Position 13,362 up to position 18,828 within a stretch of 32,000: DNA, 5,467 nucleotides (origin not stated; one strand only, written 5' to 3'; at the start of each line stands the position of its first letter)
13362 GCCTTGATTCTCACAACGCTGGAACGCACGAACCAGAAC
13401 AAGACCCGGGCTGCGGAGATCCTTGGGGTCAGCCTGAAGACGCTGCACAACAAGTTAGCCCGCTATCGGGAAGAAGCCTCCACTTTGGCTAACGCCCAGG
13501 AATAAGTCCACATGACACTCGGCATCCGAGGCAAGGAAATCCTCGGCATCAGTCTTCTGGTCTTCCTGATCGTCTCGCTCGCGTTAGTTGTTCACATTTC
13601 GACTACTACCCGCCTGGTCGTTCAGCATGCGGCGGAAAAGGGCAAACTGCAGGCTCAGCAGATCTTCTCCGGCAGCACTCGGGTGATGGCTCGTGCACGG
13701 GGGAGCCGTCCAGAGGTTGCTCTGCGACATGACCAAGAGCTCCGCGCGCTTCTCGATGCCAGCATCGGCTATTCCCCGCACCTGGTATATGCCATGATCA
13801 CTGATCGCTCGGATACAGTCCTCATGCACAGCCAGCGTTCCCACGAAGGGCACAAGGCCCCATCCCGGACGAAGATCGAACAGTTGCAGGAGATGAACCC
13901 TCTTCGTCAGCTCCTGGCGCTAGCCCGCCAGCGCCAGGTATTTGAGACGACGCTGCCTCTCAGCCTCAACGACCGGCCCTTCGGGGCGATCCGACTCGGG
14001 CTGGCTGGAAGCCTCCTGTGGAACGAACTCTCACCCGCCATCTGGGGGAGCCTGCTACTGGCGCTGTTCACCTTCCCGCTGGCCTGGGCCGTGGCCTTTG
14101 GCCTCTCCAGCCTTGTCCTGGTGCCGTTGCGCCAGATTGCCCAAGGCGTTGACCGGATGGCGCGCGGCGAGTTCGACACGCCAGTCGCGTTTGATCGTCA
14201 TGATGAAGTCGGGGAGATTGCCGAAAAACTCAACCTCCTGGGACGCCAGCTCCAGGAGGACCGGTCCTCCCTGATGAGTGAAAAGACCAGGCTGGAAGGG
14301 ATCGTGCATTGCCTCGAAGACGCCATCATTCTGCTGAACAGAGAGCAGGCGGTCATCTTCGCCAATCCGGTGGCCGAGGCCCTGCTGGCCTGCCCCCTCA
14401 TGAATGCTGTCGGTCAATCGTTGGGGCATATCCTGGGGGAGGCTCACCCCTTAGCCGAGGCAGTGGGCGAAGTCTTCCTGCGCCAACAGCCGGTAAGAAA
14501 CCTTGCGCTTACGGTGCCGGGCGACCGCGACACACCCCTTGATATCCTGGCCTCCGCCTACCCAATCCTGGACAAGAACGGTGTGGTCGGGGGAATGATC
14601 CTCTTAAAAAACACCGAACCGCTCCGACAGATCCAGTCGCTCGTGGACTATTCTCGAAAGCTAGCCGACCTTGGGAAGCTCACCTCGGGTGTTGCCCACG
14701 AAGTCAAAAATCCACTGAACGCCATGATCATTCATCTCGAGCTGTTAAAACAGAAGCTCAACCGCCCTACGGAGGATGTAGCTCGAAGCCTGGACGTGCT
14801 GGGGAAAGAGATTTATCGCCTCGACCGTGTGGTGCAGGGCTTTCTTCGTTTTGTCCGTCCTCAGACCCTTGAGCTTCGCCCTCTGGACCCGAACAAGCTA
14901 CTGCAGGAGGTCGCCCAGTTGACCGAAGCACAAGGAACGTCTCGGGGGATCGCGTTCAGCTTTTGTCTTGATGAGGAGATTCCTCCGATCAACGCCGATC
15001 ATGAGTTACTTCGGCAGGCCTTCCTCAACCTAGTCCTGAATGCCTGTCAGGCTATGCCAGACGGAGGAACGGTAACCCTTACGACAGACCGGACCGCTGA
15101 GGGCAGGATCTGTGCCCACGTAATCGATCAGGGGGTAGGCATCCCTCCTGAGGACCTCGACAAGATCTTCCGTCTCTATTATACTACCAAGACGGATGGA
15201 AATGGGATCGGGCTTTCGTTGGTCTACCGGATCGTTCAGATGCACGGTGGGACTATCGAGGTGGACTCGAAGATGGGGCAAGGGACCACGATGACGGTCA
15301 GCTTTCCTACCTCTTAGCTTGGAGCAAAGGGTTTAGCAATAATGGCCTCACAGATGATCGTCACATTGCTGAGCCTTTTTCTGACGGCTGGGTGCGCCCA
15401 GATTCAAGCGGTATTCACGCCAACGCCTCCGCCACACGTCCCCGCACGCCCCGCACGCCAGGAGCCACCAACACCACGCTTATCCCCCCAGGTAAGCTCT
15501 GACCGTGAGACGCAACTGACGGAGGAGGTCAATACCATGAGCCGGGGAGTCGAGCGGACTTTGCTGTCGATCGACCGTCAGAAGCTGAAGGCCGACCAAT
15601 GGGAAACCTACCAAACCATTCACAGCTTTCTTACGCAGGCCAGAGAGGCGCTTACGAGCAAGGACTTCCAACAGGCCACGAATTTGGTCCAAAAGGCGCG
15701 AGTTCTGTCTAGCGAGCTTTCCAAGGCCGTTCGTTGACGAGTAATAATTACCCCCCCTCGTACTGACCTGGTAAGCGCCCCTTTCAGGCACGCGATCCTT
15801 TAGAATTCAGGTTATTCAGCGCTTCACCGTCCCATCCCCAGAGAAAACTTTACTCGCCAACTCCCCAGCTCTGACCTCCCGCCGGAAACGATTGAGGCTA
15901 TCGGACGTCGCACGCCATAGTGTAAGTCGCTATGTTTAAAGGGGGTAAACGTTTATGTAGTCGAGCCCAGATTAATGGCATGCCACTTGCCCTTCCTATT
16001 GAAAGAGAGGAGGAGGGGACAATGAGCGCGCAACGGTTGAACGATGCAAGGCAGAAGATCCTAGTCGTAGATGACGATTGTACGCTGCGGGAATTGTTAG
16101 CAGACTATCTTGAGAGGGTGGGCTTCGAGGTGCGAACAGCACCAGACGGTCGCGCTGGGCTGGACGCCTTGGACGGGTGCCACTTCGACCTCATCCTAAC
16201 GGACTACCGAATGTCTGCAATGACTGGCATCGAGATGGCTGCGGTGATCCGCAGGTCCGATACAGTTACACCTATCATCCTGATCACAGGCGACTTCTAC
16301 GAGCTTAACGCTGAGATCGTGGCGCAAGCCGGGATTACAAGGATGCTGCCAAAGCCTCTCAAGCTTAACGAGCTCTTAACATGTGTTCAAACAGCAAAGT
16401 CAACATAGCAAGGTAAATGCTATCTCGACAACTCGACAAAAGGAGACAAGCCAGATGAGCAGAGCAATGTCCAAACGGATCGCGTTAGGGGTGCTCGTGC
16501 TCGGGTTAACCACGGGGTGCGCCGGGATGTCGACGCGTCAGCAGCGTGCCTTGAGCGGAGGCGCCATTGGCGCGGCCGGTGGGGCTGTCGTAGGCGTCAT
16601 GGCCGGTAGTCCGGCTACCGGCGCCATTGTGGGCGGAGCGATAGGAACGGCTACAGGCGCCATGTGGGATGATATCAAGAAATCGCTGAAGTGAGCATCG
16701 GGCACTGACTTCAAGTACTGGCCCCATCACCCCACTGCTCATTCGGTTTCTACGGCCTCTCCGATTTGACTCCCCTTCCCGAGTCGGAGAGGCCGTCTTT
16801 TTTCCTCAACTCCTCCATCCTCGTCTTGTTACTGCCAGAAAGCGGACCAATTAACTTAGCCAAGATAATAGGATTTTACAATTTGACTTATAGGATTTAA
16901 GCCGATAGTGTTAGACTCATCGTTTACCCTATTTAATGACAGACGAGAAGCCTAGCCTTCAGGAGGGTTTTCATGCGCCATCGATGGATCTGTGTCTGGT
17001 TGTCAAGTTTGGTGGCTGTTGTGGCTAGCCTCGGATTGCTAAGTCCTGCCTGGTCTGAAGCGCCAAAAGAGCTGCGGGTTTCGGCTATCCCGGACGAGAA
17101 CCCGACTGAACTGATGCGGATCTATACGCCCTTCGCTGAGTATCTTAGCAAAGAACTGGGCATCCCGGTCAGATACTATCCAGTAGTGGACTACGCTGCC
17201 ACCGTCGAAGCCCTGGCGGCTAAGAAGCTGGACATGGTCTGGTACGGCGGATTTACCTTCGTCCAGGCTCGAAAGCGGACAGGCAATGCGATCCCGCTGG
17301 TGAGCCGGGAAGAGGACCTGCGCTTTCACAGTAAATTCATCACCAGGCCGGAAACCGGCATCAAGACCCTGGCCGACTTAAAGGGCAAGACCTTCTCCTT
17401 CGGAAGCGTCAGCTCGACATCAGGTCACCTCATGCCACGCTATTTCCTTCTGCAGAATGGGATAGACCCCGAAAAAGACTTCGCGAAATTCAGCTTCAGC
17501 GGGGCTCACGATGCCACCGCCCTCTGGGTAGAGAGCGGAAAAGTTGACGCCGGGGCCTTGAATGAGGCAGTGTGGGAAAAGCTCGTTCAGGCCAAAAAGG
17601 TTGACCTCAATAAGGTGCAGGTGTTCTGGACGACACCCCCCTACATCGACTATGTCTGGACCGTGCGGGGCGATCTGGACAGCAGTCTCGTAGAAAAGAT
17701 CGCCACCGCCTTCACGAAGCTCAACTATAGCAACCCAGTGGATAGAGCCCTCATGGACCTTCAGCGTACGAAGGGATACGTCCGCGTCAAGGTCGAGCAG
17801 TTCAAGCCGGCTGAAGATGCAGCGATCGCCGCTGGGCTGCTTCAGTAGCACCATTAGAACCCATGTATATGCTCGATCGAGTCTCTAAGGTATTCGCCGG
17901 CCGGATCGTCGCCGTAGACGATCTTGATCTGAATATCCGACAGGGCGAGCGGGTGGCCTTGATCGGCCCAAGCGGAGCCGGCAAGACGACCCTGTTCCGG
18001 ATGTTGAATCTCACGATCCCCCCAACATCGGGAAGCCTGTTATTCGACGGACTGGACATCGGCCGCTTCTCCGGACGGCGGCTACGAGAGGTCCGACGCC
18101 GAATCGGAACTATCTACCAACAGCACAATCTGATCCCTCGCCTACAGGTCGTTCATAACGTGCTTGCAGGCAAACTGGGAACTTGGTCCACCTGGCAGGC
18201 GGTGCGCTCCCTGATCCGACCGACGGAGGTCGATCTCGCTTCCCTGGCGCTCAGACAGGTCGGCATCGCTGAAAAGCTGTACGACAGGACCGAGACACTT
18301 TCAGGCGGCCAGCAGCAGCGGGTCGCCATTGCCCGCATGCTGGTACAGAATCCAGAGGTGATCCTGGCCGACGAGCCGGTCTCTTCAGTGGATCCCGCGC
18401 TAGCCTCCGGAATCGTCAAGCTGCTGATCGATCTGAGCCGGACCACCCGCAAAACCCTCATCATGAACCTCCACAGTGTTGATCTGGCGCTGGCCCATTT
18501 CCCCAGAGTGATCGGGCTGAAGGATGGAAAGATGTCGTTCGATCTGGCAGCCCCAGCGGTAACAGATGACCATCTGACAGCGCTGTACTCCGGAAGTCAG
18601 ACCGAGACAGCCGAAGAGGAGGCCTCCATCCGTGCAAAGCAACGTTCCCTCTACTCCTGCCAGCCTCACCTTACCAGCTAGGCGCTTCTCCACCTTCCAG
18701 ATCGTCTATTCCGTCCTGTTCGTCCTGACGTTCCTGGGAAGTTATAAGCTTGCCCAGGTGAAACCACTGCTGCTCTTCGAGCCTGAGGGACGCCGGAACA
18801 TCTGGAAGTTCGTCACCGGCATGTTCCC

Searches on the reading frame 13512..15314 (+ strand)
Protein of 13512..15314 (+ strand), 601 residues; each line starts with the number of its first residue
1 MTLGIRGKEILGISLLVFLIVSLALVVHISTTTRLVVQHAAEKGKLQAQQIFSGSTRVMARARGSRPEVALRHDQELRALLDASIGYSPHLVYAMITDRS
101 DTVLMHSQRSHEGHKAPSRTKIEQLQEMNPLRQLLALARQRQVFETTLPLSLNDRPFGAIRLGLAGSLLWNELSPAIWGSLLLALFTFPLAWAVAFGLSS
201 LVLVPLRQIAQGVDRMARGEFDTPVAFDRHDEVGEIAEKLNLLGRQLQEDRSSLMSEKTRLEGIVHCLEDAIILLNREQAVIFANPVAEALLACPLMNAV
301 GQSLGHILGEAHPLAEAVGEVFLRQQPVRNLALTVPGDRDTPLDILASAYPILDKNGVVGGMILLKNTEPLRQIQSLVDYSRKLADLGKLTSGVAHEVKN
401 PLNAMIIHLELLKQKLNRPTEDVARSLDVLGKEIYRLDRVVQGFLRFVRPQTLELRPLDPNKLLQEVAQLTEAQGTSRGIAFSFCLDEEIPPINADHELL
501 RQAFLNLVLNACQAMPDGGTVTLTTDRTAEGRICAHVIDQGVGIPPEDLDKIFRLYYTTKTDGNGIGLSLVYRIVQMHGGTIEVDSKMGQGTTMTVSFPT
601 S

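Call 7: search_protein_families(library=pfam, proteins=[window:13512-15314:+])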
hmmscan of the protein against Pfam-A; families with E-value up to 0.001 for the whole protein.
window:13512-15314:+ (601 aa): 7 families
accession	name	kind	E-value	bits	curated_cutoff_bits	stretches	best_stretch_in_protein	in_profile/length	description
PF02518.31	HATPase_c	-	2.6e-26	92.7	26.4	1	496-600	2-109/111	Histidine kinase-, DNA gyrase B-, and HSP90-like ATPase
PF00672.30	HAMP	-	3.5e-11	43.7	25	1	198-249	2-53/53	HAMP domain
PF00512.31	HisKA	-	5.9e-11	42.7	26.9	1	387-451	2-64/66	His Kinase A (phospho-acceptor) domain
PF17203.10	sCache_3_2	-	2e-06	28.4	28.4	1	67-166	26-128/140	Single cache domain 3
PF08448.16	PAS_4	-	3.8e-05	24.3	23.1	1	268-364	4-100/110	PAS fold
PF13188.13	PAS_8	-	0.00013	22.1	21.8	1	260-324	2-62/65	PAS domain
PF00989.32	PAS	-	0.00026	21.4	22.6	0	260-359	2-103/113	PAS fold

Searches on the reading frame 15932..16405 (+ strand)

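Call 7: search_protein_families(library=pfam, proteins=[window:15932-16405:+])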
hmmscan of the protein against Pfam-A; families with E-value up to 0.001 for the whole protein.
window:15932-16405:+ (158 aa): 1 family
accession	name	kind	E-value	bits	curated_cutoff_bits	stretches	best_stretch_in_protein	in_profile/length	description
PF00072.30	Response_reg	-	3.9e-24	85.4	30.2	1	43-152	1-110/111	Response regulator receiver domain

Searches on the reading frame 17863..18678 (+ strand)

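Call 3: search_protein_families(library=pfam, proteins=[window:17863-18678:+])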
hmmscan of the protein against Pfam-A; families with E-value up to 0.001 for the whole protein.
window:17863-18678:+ (272 aa): 3 families
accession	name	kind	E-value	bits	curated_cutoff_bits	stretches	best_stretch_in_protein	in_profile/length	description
PF00005.33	ABC_tran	-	2.2e-35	122.6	25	1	19-173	2-136/137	ABC transporter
PF13304.12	AAA_21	-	6.6e-07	30.1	27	0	32-51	3-22/304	AAA domain, putative AbiEii toxin, Type IV TA system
PF20703.3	nSTAND1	-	0.00043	20.5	27.1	0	8-46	13-51/379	Novel STAND NTPase 1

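Call 4: search_protein_families(library=ncbifam, proteins=[window:17863-18678:+])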
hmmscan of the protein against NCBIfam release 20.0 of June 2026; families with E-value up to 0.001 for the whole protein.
window:17863-18678:+ (272 aa): 183 families (the best 25 are shown)
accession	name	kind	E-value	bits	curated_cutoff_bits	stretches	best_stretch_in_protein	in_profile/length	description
TIGR02315.1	ABC_phnC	equivalog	4.5e-76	255.5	266.1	1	4-242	4-242/243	phosphonate ABC transporter ATP-binding protein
NF007438.0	PRK09984.1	equivalog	1.8e-49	168.3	365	1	4-244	7-251/262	phosphonate ABC transporter ATP-binding protein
TIGR02673.1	FtsE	equivalog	2.7e-45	154.7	264.85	1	2-223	2-214/214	cell division ATP-binding protein FtsE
TIGR01186.1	proV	subfamily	5.2e-43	147.6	326.6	1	13-224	4-208/363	betaine/proline/choline family ABC transporter ATP-binding protein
NF007027.0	PRK09493.1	equivalog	4.2e-42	144.1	379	1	4-229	4-219/240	glutamine ABC transporter ATP-binding protein GlnQ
TIGR02211.1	LolD_lipo_ex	equivalog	2e-38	132.1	307.75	1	16-224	19-219/221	lipoprotein-releasing ABC transporter ATP-binding protein LolD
NF008428.0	PRK11264.1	equivalog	2.3e-38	131.8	406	1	4-225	6-223/250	L-cystine ABC transporter ATP-binding protein TcyN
TIGR02314.1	ABC_MetN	equivalog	3.2e-38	131.6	499.7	1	1-213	1-208/343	methionine ABC transporter ATP-binding protein MetN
TIGR02982.1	heterocyst_DevA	subfamily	7.4e-38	130.3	295.8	1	18-224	21-219/220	ABC exporter ATP-binding subunit, DevA family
NF008338.0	PRK11124.1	equivalog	1.8e-37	129.1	369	1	10-224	10-219/242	arginine ABC transporter ATP-binding protein ArtP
NF006987.0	PRK09452.1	equivalog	3.7e-36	124.6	482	1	4-227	20-229/378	spermidine/putrescine ABC transporter ATP-binding protein PotA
NF008039.0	PRK10771.1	equivalog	7.3e-36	123.7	298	1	21-234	18-218/234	thiamine ABC transporter ATP-binding protein ThiQ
NF043075.1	MMSYN1_0197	equivalog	1.8e-35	122.5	550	1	4-224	5-211/341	spermidine/putrescine ABC transporter ATP-binding protein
TIGR00972.1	3a0107s01c2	equivalog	4.1e-35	121.3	343.2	1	9-223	8-220/248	phosphate ABC transporter ATP-binding protein PstB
TIGR03375.1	type_I_sec_LssB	subfamily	5.4e-35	120.8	693.1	1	16-228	481-683/696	type I secretion system permease/ATPase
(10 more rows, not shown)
